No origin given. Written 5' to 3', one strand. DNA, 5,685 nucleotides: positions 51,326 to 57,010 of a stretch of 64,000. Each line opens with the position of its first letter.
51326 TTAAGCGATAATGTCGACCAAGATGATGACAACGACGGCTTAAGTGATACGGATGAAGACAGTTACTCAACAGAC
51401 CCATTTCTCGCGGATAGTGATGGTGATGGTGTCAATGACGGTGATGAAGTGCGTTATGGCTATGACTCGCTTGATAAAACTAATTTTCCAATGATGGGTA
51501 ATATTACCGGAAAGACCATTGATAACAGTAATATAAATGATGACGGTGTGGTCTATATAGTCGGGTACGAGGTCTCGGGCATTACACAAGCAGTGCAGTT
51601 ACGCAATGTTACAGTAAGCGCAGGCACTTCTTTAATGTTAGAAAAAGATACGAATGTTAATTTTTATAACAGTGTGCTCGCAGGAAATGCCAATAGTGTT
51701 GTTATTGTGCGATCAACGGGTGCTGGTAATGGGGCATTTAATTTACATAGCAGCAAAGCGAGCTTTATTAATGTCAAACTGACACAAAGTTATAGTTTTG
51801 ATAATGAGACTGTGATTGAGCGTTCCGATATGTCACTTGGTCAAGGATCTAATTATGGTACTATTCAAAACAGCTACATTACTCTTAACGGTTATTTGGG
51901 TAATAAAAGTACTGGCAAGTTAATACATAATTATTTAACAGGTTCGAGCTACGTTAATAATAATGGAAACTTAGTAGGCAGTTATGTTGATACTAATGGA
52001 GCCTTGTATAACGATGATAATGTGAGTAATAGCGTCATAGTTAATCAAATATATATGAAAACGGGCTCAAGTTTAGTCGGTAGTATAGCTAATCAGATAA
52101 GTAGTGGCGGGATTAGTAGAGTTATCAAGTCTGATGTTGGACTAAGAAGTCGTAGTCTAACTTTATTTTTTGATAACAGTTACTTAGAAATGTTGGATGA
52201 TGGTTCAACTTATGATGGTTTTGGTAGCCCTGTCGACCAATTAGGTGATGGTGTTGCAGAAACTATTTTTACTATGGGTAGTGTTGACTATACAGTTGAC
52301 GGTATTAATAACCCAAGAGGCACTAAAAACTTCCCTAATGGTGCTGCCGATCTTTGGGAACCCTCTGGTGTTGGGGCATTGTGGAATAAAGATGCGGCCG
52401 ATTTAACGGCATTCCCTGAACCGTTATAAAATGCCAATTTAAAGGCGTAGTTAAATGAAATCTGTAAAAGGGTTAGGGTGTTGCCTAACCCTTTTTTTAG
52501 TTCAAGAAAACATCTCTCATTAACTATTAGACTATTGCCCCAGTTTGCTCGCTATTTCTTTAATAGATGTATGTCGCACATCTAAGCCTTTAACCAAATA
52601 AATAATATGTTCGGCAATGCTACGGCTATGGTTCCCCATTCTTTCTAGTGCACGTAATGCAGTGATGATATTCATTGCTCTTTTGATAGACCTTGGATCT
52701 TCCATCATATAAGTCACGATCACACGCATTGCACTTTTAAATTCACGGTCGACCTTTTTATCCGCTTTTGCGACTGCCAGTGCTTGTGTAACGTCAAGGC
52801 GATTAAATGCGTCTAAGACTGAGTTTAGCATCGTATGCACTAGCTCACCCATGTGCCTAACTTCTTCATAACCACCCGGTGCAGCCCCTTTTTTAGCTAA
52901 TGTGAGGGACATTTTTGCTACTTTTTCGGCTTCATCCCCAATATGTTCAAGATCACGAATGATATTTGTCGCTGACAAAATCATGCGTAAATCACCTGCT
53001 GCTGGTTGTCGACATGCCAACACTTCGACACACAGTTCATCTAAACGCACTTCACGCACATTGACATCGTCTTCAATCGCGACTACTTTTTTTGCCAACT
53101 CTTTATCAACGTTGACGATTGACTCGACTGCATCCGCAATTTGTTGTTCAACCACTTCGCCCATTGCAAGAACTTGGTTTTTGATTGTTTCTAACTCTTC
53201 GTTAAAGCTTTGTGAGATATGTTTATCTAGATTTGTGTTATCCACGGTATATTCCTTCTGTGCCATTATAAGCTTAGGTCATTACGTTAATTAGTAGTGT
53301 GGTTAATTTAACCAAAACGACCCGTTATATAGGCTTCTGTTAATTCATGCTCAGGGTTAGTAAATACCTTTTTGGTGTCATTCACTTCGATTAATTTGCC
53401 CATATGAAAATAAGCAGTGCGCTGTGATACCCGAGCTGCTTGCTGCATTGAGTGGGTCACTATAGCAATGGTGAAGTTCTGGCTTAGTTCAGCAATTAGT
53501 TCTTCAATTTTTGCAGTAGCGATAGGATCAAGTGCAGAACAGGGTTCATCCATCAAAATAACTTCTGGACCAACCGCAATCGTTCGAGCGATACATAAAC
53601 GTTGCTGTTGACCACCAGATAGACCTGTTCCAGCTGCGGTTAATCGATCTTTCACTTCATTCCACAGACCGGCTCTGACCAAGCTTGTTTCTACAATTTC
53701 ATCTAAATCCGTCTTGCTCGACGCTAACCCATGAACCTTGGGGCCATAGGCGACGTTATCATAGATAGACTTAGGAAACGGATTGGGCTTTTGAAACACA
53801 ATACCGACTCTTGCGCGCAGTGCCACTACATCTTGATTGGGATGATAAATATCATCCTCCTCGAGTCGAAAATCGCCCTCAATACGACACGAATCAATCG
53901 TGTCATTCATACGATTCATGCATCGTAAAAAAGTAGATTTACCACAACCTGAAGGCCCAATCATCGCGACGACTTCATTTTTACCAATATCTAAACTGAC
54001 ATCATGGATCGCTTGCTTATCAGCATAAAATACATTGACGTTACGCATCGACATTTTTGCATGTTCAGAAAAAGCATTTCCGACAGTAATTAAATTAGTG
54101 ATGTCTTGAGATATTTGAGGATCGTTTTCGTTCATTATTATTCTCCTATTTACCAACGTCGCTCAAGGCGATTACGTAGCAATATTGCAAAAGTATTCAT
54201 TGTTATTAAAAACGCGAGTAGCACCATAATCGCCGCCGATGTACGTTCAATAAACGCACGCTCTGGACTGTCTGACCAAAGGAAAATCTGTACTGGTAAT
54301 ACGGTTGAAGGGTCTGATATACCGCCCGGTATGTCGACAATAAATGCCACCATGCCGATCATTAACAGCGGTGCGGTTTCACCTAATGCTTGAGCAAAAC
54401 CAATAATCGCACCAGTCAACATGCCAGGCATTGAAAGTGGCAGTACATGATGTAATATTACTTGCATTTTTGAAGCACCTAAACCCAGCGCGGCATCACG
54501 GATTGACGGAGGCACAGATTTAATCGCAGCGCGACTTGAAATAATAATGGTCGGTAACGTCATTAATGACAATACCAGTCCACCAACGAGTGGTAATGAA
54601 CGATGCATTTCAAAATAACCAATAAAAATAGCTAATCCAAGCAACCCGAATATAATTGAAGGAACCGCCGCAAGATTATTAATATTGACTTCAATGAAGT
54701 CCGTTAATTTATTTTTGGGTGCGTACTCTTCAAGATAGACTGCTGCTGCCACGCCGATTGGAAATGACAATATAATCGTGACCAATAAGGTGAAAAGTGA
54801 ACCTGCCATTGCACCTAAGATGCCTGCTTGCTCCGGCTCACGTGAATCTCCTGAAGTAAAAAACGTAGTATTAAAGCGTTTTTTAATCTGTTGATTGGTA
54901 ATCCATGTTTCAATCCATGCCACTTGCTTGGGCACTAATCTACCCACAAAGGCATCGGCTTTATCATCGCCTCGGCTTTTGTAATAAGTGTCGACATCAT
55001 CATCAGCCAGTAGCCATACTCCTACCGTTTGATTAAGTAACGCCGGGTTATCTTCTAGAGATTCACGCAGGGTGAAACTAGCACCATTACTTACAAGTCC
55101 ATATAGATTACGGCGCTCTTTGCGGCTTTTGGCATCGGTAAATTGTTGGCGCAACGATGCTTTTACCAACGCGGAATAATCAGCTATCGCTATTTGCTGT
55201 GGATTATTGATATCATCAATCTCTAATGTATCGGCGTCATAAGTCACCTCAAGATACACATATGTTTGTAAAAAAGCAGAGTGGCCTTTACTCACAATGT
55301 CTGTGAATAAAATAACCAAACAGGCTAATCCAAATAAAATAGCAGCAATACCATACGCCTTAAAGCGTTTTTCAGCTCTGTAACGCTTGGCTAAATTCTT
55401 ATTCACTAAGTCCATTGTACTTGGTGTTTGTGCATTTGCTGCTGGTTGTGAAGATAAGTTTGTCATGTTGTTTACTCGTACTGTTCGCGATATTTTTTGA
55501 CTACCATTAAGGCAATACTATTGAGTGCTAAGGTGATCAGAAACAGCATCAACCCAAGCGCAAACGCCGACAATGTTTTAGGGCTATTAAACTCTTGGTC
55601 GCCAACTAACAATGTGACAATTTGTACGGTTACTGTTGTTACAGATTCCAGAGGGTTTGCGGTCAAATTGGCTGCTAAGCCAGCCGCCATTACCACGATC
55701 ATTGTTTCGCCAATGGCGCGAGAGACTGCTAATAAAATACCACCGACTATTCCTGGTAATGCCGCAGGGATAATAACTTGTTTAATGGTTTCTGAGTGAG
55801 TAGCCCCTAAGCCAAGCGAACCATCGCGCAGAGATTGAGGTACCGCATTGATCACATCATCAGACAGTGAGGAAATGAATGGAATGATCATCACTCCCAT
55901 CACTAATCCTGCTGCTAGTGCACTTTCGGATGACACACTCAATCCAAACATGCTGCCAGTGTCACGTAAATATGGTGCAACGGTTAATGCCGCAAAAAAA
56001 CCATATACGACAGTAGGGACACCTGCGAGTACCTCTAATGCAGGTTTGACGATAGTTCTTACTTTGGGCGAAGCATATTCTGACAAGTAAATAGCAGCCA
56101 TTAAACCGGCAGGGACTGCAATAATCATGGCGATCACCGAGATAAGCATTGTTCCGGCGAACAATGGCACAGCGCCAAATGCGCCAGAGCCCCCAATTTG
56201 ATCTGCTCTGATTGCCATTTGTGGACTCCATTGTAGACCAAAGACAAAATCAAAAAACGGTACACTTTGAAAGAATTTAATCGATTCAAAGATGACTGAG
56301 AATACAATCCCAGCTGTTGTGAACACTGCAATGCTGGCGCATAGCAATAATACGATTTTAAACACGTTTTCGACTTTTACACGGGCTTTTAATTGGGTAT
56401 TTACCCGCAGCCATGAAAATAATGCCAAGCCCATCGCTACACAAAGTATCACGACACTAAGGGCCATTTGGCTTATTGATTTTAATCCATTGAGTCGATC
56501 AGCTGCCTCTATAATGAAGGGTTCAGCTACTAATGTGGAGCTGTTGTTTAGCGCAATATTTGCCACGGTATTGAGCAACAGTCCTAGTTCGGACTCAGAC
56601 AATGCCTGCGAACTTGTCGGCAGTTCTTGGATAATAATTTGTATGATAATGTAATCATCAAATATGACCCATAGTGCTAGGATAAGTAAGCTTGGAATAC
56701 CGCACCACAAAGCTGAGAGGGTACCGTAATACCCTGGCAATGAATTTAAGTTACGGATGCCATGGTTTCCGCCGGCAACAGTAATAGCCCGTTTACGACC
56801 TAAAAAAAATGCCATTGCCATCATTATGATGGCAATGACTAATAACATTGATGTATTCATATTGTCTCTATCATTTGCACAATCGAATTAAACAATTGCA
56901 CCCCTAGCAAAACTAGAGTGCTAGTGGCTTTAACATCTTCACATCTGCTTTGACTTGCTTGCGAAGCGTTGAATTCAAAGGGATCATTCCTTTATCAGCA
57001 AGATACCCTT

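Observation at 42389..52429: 3,346-residue lipoprotein with an unusual composite architecture (candidate novel surface system)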

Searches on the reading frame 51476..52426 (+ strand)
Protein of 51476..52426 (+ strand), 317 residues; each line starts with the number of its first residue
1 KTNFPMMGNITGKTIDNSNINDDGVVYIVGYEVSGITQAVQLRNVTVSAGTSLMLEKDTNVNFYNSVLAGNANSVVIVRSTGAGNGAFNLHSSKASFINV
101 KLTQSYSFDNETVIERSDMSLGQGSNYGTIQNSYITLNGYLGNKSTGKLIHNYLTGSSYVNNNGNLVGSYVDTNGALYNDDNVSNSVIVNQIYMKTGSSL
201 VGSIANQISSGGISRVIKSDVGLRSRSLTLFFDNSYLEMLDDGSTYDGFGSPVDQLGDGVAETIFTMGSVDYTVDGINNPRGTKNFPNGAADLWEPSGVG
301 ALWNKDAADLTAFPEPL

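Call 11: search_protein_families(library=pfam, proteins=[window:51476-52426:+], max_evalue=5)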
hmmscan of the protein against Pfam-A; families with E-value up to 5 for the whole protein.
window:51476-52426:+ (317 aa): 1 family
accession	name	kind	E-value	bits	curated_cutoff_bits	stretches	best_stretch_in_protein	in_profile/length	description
PF05632.16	DUF792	-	0.56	10.5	25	1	28-121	75-169/184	Borrelia burgdorferi protein of unknown function (DUF792)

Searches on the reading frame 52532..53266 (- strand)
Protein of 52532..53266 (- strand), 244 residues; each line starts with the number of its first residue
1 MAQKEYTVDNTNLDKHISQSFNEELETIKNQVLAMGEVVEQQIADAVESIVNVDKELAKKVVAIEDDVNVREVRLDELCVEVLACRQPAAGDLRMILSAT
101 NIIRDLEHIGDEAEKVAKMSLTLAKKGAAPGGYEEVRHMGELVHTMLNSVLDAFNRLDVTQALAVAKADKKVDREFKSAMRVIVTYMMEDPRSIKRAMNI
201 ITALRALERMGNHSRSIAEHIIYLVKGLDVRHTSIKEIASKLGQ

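Call 17: search_protein_families(library=pfam, proteins=[window:52532-53266:-], max_evalue=0.001)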
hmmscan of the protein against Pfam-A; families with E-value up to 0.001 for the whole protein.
window:52532-53266:- (244 aa): 1 family
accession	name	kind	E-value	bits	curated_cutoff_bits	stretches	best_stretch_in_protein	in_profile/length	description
PF01895.24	PhoU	-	1.9e-36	124.7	23.5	2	33-118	2-87/89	PhoU domain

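Call 27: find_encoding_contigs(protein=window:52532-53266:-, flank=10000, max_places=6)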
Protein window:52532-53266:- (244 aa): 6 contigs read that carry it; 5 places shown.
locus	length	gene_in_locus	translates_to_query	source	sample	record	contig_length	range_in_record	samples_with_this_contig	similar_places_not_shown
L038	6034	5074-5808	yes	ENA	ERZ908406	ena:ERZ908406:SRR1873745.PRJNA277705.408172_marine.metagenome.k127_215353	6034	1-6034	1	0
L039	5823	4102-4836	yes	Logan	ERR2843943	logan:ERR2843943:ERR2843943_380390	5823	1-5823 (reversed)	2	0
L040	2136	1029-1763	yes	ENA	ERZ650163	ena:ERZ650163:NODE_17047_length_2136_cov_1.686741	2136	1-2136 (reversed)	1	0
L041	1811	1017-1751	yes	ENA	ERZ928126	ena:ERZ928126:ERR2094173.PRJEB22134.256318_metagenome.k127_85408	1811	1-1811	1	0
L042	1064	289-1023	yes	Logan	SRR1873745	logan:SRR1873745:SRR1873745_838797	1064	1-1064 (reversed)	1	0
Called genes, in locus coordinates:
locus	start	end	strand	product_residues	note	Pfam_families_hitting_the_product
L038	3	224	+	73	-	?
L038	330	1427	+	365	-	PF12849:PBP_like_2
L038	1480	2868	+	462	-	PF12501:DUF3708, PF00528:BPD_transp_1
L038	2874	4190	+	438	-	PF11812:DUF3333, PF00528:BPD_transp_1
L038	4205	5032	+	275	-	PF00005:ABC_tran, PF02463:SMC_N (weak), PF13304:AAA_21 (faint)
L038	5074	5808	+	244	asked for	PF01895:PhoU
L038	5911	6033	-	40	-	?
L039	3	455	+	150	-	?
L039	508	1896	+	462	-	PF12501:DUF3708, PF00528:BPD_transp_1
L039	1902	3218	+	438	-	PF11812:DUF3333, PF00528:BPD_transp_1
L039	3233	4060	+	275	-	PF00005:ABC_tran, PF02463:SMC_N (weak), PF13304:AAA_21 (faint)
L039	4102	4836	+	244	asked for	PF01895:PhoU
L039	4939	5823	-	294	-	?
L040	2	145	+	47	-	?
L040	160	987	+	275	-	PF00005:ABC_tran, PF02463:SMC_N (weak), PF13304:AAA_21 (faint)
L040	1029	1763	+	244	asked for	PF01895:PhoU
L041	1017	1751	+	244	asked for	PF01895:PhoU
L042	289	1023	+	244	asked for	PF01895:PhoU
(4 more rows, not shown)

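Call 37: list_cluster_members(proteins=[window:52532-53266:-, window:40859-41131:+, window:38861-39580:-, window:41504-42058:-])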
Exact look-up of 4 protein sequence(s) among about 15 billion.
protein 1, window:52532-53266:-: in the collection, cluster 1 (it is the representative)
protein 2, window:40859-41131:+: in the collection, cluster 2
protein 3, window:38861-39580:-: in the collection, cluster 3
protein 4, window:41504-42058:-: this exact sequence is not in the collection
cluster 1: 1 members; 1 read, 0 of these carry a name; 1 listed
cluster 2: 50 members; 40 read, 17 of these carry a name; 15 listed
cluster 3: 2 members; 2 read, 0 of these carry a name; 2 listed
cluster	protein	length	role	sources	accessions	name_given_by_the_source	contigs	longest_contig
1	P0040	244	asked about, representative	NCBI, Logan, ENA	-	-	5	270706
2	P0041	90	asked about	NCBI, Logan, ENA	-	-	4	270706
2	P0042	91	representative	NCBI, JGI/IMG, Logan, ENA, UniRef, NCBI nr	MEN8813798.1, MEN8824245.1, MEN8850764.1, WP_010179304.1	oxidative damage protection protein [Glaciecola sp. HTCC2999] | Fe-S cluster biosynthesis and repair protein YggX | oxidative damage protection protein n=1 Tax=Glaciecola sp. HTCC2999 TaxID=455436 ...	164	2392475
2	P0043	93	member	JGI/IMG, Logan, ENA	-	Fe-S cluster biosynthesis and repair protein YggX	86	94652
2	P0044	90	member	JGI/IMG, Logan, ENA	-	Fe-S cluster biosynthesis and repair protein YggX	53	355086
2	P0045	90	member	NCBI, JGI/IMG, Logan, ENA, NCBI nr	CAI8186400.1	MAG: putative Fe(2+)-trafficking protein [Glaciecola sp. HTCC2999]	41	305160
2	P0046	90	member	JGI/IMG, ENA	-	Fe-S cluster biosynthesis and repair protein YggX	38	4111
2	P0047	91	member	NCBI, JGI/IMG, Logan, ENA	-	Fe-S cluster biosynthesis and repair protein YggX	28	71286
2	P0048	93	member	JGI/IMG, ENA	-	Fe-S cluster biosynthesis and repair protein YggX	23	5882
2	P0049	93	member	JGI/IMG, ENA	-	Fe-S cluster biosynthesis and repair protein YggX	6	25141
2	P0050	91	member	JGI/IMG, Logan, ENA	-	Fe-S cluster biosynthesis and repair protein YggX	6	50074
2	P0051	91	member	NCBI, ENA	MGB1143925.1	MAG: oxidative damage protection protein [Glaciecola sp.]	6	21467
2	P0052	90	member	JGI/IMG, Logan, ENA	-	Fe-S cluster biosynthesis and repair protein YggX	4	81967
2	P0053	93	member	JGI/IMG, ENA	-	Fe-S cluster biosynthesis and repair protein YggX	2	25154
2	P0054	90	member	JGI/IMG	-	Fe-S cluster biosynthesis and repair protein YggX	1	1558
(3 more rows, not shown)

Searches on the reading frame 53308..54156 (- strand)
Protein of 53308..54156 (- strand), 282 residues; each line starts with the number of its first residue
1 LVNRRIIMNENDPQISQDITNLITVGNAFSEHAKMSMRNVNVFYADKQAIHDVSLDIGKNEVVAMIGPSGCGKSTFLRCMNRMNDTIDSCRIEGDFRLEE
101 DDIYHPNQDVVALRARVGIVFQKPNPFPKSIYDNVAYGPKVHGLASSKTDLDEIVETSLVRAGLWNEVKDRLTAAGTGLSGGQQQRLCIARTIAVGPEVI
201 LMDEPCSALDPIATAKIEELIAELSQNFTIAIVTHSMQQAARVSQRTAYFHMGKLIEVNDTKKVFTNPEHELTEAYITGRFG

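Call 17: search_protein_families(library=pfam, proteins=[window:53308-54156:-], max_evalue=0.001)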
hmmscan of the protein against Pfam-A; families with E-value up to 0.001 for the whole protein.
window:53308-54156:- (282 aa): 4 families
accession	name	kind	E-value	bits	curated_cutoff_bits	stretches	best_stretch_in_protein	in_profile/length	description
PF00005.33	ABC_tran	-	1.2e-28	100.9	25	1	51-206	2-136/137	ABC transporter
PF13304.12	AAA_21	-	5.5e-08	33.7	27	0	63-90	2-26/304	AAA domain, putative AbiEii toxin, Type IV TA system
PF02463.25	SMC_N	-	1.1e-06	28.7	40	1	60-245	24-207/220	RecF/RecN/SMC N terminal domain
PF20703.3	nSTAND1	-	4.7e-05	23.6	27.1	0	38-79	11-52/379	Novel STAND NTPase 1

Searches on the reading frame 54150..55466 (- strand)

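Call 17: search_protein_families(library=pfam, proteins=[window:54150-55466:-], max_evalue=0.001)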
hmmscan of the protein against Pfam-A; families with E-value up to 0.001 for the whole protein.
window:54150-55466:- (438 aa): 2 families
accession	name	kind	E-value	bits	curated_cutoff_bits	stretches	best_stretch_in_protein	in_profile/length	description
PF11812.13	DUF3333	-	3.7e-52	177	26.5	1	23-170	2-149/151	Domain of unknown function (DUF3333)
PF00528.27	BPD_transp_1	-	6e-18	65.7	26.4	1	235-437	2-181/184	Binding-protein-dependent transport system inner membrane component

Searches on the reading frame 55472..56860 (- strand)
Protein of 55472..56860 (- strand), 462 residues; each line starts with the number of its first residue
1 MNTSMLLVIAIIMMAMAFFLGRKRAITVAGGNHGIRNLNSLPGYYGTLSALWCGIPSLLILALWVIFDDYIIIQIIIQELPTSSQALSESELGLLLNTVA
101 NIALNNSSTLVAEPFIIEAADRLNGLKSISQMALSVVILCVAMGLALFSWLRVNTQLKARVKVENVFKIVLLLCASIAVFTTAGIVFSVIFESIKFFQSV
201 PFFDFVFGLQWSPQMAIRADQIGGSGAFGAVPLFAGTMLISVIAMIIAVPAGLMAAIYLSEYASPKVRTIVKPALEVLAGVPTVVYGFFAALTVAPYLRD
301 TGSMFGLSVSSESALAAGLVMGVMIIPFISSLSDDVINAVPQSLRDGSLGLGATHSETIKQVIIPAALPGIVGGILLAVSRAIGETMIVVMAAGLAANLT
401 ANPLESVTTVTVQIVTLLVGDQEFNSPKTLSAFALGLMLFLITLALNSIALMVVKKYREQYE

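Call 17: search_protein_families(library=pfam, proteins=[window:55472-56860:-], max_evalue=0.001)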
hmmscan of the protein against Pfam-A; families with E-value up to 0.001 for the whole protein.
window:55472-56860:- (462 aa): 2 families
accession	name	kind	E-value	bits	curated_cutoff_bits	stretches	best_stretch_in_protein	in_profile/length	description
PF12501.13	DUF3708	-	3.7e-27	95.4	24.1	1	8-180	2-165/166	Phosphate ATP-binding cassette transporter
PF00528.27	BPD_transp_1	-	1.1e-15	58.3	26.4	1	249-458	2-183/184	Binding-protein-dependent transport system inner membrane component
